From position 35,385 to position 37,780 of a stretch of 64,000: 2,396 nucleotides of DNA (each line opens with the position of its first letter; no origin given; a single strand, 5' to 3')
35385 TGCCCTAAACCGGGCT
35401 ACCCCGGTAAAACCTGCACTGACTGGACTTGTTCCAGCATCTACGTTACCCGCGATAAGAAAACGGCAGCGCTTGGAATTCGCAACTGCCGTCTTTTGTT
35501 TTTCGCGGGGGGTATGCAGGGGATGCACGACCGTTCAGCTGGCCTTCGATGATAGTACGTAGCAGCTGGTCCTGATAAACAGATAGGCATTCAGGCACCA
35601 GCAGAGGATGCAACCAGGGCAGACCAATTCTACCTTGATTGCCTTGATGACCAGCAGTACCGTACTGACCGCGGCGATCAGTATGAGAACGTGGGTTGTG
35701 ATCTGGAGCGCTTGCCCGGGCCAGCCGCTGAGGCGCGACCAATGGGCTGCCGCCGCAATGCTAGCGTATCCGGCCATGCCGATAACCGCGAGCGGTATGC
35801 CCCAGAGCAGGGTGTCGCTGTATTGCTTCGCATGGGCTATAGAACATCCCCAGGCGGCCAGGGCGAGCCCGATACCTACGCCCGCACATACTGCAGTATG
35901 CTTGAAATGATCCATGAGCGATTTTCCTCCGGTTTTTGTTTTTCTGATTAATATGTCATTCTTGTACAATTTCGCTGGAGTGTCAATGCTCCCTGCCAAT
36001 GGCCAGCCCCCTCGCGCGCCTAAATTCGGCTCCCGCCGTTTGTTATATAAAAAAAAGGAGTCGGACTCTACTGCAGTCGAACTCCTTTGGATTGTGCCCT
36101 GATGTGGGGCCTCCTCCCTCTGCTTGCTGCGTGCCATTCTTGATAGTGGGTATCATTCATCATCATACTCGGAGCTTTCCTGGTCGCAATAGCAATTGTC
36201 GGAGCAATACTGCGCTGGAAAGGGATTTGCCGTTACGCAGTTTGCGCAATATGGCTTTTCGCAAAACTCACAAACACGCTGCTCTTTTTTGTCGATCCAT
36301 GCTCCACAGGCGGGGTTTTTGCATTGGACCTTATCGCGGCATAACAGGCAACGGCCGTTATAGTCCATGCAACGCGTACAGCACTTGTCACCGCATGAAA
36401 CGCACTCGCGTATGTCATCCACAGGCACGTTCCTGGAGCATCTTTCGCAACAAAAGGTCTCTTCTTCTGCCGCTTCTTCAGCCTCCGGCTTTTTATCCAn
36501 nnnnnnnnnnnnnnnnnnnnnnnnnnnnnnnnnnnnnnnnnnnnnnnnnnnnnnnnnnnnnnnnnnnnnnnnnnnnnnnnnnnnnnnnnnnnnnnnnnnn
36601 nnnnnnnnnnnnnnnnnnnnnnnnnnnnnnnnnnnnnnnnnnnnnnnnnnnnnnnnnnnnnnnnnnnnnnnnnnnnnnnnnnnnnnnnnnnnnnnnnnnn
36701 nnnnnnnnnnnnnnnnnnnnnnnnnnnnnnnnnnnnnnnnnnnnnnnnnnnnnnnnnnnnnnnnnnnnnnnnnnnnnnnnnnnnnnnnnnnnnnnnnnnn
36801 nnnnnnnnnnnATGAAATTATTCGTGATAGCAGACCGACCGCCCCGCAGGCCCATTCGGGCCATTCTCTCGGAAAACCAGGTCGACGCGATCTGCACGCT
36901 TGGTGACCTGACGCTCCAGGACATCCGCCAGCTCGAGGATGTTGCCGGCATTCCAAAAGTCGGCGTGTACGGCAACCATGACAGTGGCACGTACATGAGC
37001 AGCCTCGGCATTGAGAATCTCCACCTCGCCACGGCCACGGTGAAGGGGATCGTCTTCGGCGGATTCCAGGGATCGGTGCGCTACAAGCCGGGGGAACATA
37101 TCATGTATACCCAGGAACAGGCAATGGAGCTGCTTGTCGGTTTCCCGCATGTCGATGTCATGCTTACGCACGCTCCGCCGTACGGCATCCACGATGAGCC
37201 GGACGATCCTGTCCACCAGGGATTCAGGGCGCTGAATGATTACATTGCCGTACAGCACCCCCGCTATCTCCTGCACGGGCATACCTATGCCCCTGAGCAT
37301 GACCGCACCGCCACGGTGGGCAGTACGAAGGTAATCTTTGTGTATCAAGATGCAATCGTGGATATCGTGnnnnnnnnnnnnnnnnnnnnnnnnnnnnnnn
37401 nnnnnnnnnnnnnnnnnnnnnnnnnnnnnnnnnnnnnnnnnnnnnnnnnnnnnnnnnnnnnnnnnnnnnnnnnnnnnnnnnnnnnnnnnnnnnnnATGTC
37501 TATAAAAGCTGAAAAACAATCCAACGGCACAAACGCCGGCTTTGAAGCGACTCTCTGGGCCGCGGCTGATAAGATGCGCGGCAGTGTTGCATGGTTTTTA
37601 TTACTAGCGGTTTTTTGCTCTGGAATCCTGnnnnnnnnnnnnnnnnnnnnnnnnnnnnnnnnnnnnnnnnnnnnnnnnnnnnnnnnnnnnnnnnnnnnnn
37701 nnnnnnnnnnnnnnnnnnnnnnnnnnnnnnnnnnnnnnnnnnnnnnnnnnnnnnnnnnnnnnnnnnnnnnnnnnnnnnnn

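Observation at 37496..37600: hsdM 5' end fused in-frame to a secreted protein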

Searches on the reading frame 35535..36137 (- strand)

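Call 43: search_protein_families(library=pfam, proteins=[window:35535-36137:-], max_evalue=0.01)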
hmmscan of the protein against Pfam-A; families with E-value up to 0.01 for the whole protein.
window:35535-36137:- (200 aa): 1 family
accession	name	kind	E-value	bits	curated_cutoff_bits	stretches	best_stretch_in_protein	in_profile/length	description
PF07884.19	VKOR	-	5.4e-10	40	27.5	1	80-188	30-131/134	Vitamin K epoxide reductase family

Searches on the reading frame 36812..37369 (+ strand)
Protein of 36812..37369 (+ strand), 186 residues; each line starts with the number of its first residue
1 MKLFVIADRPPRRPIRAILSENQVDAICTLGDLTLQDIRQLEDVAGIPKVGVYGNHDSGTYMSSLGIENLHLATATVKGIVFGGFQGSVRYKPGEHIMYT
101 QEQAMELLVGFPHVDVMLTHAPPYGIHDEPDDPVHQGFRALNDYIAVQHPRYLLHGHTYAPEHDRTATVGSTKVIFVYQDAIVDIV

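Call 43: search_protein_families(library=pfam, proteins=[window:36812-37369:+], max_evalue=0.01)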
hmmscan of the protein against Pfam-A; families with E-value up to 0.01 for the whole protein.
window:36812-37369:+ (186 aa): 2 families
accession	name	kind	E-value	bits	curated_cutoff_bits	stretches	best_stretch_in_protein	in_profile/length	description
PF12850.12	Metallophos_2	-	2e-07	31.6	27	1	1-167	1-125/154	Calcineurin-like phosphoesterase superfamily domain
PF00149.33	Metallophos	-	0.00016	22.6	21.5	1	16-159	23-189/191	Calcineurin-like phosphoesterase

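Call 54: find_homologous_proteins(query=window:36812-37369:+, max_evalue=0.00001)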
Query window:36812-37369:+ (186 aa): 174 proteins with E <= 0.00001 among 215 candidates; the best 120 are listed.
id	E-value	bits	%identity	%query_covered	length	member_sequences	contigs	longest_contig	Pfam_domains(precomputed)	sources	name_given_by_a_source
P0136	1.4e-121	421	100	100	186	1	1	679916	PF12850.13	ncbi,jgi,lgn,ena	ncbi:MAG: metallophosphoesterase family protein [Patescibacteria group bacterium]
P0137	1.7e-67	245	56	100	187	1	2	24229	PF12850.13,PF00149.34,PF14582.12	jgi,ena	jgi:uncharacterized protein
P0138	4.3e-67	243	58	99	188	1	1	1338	PF12850.13,PF00149.34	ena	-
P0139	3.9e-66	240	57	99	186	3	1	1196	PF12850.13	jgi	jgi:uncharacterized protein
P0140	1.6e-65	238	60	100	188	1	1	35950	PF12850.13,PF00149.34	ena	-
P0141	4.7e-65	237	59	100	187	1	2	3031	PF12850.13,PF00149.34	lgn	-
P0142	5.3e-65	237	55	99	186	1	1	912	PF12850.13,PF00149.34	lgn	-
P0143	6.1e-65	236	58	100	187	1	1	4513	PF12850.13,PF00149.34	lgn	-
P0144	8.9e-65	236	57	99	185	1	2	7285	PF12850.13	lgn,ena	-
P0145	1.1e-64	236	54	99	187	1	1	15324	PF12850.13,PF00149.34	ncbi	-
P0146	1.2e-64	235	55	99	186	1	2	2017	PF12850.13,PF00149.34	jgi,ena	jgi:hypothetical protein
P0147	1.3e-64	235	56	100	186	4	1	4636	-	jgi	-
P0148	1.5e-64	235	56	99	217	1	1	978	PF12850.13,PF00149.34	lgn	-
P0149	2.0e-64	235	57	99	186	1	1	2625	PF12850.13,PF00149.34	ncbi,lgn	-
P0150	2.3e-64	234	56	99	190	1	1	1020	PF12850.13,PF00149.34,PF14582.12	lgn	-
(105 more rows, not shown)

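Call 55: find_encoding_contigs(protein=P0140, flank=7000, max_places=2)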
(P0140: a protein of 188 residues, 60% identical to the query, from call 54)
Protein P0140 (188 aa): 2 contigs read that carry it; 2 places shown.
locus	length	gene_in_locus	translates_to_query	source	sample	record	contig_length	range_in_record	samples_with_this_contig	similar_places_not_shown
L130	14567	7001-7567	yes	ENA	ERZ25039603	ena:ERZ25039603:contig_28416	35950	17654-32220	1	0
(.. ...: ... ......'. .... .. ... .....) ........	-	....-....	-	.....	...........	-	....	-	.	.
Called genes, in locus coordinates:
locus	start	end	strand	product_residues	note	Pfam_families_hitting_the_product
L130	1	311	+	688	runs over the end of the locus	PF02518:HATPase_c, PF00204:DNA_gyraseB, PF01751:Toprim, PF00986:DNA_gyraseB_C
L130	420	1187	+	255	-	PF00557:Peptidase_M24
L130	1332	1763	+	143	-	PF03652:RuvX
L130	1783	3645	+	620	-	PF10101:DUF2339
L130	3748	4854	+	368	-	PF02412:TSP_3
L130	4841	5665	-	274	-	PF13529:Peptidase_C39_2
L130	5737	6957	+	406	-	PF00919:UPF0004, PF04055:Radical_SAM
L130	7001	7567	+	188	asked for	PF00149:Metallophos (weak), PF12850:Metallophos_2 (faint)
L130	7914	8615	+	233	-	-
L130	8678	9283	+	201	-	-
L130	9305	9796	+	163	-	-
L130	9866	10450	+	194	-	PF01300:Sua5_yciO_yrdC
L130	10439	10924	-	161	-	-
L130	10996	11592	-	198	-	PF21176:RecR_HhH, PF02132:RecR_ZnF (weak), PF01751:Toprim (weak), PF13662:Toprim_4, PF21175:RecR_C (weak)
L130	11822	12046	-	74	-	-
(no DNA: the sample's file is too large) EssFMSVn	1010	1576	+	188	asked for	PF00149:Metallophos (weak), PF12850:Metallophos_2 (faint)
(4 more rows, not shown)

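Call 56: find_encoding_contigs(protein=P0137, flank=7000, max_places=2)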
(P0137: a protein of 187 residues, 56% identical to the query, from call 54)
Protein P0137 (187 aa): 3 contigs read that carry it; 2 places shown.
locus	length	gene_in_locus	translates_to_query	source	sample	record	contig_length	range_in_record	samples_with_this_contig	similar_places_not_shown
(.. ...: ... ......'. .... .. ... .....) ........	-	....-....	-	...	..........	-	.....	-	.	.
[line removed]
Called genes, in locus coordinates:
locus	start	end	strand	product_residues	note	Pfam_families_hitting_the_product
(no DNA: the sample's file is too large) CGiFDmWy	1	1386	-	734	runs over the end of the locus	PF12161:HsdM_N, PF02384:N6_Mtase, PF07669:Eco57I (weak)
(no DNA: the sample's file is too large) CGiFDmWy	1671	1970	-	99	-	-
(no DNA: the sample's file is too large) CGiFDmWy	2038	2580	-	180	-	-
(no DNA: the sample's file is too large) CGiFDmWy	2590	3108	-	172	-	-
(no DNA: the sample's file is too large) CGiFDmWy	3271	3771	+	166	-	-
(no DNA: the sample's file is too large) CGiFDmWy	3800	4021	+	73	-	-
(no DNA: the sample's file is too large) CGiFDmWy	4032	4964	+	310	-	PF03747:ADP_ribosyl_GH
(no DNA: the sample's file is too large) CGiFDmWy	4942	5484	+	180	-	PF01661:Macro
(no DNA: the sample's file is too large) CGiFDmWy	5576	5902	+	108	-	PF09397:FtsK_gamma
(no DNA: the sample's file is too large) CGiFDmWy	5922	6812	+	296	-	PF14338:Mrr_N, PF04471:Mrr_cat, PF13156:Mrr_cat_2 (weak), PF22722:NA-iREase1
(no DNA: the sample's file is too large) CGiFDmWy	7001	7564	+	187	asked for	PF00149:Metallophos, PF12850:Metallophos_2, PF14582:Metallophos_3 (faint)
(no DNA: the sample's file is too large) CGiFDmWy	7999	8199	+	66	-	-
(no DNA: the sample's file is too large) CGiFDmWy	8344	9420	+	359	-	?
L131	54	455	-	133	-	PF00565:SNase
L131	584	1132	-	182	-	-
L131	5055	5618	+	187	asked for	PF00149:Metallophos, PF12850:Metallophos_2, PF14582:Metallophos_3 (faint)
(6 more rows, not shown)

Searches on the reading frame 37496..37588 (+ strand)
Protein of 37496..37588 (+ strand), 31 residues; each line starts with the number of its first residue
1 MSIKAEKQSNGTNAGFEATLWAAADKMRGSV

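Call 8: search_dna_similar(query=window:37496-37585:+, collection=plasmids, mode=protein, max_evalue=10, max_rows=30)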
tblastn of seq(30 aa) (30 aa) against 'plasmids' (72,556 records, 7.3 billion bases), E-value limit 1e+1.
Records with a match: 29; places in all: 29; records where one place covers at least 80% of the query: 15.
Best place of each record, by identity: 60-80% 12; <60% 17.
By first word of the organism name: Bacillus 7; Lactococcus 5; Nostoc 2; Psychrobacter 2; Priestia 2; Proteus 2; Enterococcus 1; Clostridium 1; Acetoanaerobium 1; Klebsiella 1; and 5 more.
By predicted mobility (MOB-suite, as given by PLSDB): non-mobilizable 18; mobilizable 8; conjugative 3.
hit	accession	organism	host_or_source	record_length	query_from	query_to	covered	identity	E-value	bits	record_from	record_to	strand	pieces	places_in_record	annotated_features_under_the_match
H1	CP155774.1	Lactococcus cremoris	Whole organism,Dairy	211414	4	30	90%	55.6%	1e+0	31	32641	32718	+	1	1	class I SAM-dependent DNA methyltransferase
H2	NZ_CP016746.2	Lactococcus cremoris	Single cell,Dairy fermentation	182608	4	30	90%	55.6%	1e+0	31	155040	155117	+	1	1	class I SAM-dependent DNA methyltransferase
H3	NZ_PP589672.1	Lactococcus sp.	Bacterial culture,Dairy environment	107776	4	30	90%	55.6%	1e+0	31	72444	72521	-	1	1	class I SAM-dependent DNA methyltransferase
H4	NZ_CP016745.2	Lactococcus cremoris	Single cell,Dairy fermentation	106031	4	30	90%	55.6%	1e+0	31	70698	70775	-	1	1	class I SAM-dependent DNA methyltransferase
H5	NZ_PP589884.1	Lactococcus sp.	Bacterial culture,Dairy environment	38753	4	30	90%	55.6%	1e+0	31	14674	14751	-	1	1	class I SAM-dependent DNA methyltransferase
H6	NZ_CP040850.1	Enterococcus faecium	chicken,young chicken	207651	9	30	73%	68.2%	4e-2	35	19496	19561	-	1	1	none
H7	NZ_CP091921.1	Nostoc sp. UHCC 0870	cell culture,Brackish water, ...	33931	1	28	93%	53.6%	7e+0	29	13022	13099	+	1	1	none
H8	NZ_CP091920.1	Nostoc sp. UHCC 0870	cell culture,Brackish water, ...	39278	1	28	93%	53.6%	9e+0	29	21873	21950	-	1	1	class I SAM-dependent DNA methyltransferase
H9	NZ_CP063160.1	Bacillus cereus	-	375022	2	30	97%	48.3%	3e-2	35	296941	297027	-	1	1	class I SAM-dependent DNA methyltransferase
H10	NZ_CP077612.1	Clostridium estertheticum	single colony,bovine feces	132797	13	30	60%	77.8%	6e-2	35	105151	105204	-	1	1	class I SAM-dependent DNA methyltransferase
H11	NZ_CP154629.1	Acetoanaerobium noterae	cell culture,Sludge of a digestion ...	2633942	13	30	60%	77.8%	6e-2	35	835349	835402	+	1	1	none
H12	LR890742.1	Klebsiella pneumoniae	Homo sapiens,fluid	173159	5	30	87%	53.8%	6e-1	32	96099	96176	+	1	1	none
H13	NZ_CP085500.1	Bacillus cereus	coffee,cell culture,root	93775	7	30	80%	54.2%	2e+0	30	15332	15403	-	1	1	class I SAM-dependent DNA methyltransferase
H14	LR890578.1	Escherichia coli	Homo sapiens,rectal swab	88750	8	30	77%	56.5%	1e-1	34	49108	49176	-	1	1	none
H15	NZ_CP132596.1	Psychrobacter sp. van23A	cell culture,water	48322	5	30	87%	50.0%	7e+0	29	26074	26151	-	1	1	class I SAM-dependent DNA methyltransferase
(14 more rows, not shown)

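Call 10: get_annotated_region(hit=H10, flank=3000)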
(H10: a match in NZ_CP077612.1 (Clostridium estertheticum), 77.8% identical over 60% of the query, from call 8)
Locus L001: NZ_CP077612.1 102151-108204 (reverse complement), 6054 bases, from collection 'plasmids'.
description: Clostridium estertheticum strain CF005 plasmid pCF005-B, complete sequence
organism: Clostridium estertheticum (NCBI taxid 238834)
taxonomy: Bacteria; Bacillota; Clostridia; Eubacteriales; Clostridiaceae; Clostridium; Clostridium estertheticum
host: -; source: single colony,bovine feces; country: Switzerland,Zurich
typing (MOB-suite, as given by PLSDB): non-mobilizable
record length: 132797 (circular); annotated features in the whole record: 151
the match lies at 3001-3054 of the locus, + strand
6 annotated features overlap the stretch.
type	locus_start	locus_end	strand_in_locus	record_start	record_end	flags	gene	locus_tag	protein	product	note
CDS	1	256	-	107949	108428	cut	-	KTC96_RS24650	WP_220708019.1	hypothetical protein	-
CDS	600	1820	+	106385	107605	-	-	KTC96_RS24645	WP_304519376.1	Fic family protein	-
CDS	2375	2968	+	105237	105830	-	-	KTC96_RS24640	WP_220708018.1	helix-turn-helix domain-containing protein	-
CDS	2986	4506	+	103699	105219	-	-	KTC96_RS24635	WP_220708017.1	class I SAM-dependent DNA methyltransferase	-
CDS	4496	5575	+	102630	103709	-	-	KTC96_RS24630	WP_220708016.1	PDDEXK nuclease domain-containing protein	-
CDS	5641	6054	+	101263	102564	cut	-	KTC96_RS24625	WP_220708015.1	restriction endonuclease subunit S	GO:0006304 - DNA modification [Evidence IEA]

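Call 11: get_annotated_region(hit=H9, flank=3000)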
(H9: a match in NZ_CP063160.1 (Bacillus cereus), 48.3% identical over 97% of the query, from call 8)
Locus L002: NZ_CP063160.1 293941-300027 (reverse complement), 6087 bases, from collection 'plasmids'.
description: Bacillus cereus strain CF4-51 plasmid p2, complete sequence
organism: Bacillus cereus (NCBI taxid 1396)
taxonomy: Bacteria; Bacillota; Bacilli; Bacillales; Bacillaceae; Bacillus; Bacillus cereus
host: -; source: -; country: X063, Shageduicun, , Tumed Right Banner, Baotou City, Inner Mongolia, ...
typing (MOB-suite, as given by PLSDB): non-mobilizable; replicon rep_cluster_164,rep_cluster_1751
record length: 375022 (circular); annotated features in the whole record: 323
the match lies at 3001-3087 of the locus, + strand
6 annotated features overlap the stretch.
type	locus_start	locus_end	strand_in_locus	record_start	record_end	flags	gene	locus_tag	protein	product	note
CDS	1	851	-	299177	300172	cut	-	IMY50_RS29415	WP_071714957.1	ATP-binding protein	-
CDS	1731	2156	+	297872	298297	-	-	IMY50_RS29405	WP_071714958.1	site-specific integrase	GO:0015074 - DNA integration [Evidence IEA]; GO:0006310 - DNA recombination [Evidence IEA]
CDS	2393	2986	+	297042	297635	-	-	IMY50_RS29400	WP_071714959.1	helix-turn-helix domain-containing protein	-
CDS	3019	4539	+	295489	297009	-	-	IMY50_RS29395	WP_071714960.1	class I SAM-dependent DNA methyltransferase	-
CDS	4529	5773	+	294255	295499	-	-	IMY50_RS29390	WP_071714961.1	restriction endonuclease subunit S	GO:0006304 - DNA modification [Evidence IEA]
CDS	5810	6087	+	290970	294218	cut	-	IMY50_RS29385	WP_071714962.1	type I restriction endonuclease subunit R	-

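Call 38: search_protein_representatives(protein=window:37496-37588:+)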
Query: 31 residues. Proteins with E-value up to 0.001 (for the whole library): 14; up to 1e-10: 0; up to 1e-30: 0. The best 14 are listed.
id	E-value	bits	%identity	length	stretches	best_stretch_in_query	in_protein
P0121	3.0e-05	38.0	72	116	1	2-30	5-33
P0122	7.6e-05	36.8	79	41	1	2-29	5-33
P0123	1.3e-04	36.1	68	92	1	3-30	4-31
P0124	1.4e-04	36.0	74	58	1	4-30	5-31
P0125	2.4e-04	35.3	70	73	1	4-30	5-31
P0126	2.7e-04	35.2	73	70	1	4-29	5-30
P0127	3.5e-04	34.8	69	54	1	4-29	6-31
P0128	4.3e-04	34.6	52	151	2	7-31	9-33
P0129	6.2e-04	34.1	70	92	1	4-30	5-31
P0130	6.8e-04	34.0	67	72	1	4-30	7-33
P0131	7.2e-04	33.9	70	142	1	4-30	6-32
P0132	7.8e-04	33.8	65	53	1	5-30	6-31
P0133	9.1e-04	33.6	68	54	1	6-30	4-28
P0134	9.2e-04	33.6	68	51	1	6-30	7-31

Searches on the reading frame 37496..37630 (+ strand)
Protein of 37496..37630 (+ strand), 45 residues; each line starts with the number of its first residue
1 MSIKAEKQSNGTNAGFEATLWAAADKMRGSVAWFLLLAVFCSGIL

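Call 3: search_protein_families(library=pfam, proteins=[window:37496-37630:+], max_evalue=10)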
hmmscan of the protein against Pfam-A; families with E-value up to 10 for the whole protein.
window:37496-37630:+ (45 aa): 1 family
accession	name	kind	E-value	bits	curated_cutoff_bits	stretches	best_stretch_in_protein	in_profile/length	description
PF18893.5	DUF5652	-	0.056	13.6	23.4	1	18-41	29-50/71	Family of unknown function (DUF5652)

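Call 6: search_solved_structures(query=window:37496-37624:+, max_evalue=10, show_alignments=5)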
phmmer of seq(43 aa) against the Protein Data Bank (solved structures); distinct sequences matched with E-value up to 10: 0.
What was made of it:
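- Checked: The motif is typical of a very large HsdM subfamily rather than 'near-universal'; Pfam HsdM_N and a PDB phmmer search did not pick up the short fragment (calls 3, 6).
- Tried and rejected: phmmer of the first 43 aa against PDB: 0 hits (call 6).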

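Call 20: find_homologous_proteins(query=window:37496-37630:+, max_evalue=10)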
Query seq(45 aa): no candidate shares three 5-residue words with the query. No homologue found.

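Call 49: search_protein_families(library=ncbifam, proteins=[window:37496-37630:+], max_evalue=1)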
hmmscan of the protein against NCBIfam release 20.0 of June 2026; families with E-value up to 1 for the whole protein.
window:37496-37630:+ (45 aa): 0 families
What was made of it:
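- Pfam HsdM_N, NCBIfam and a PDB phmmer search give no hit for the short fragment (calls 3, 6, 49).
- Tried and rejected: Pfam and NCBIfam on the 45-aa N-terminus: no HsdM family, because the fragment is too short (calls 3, 49).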
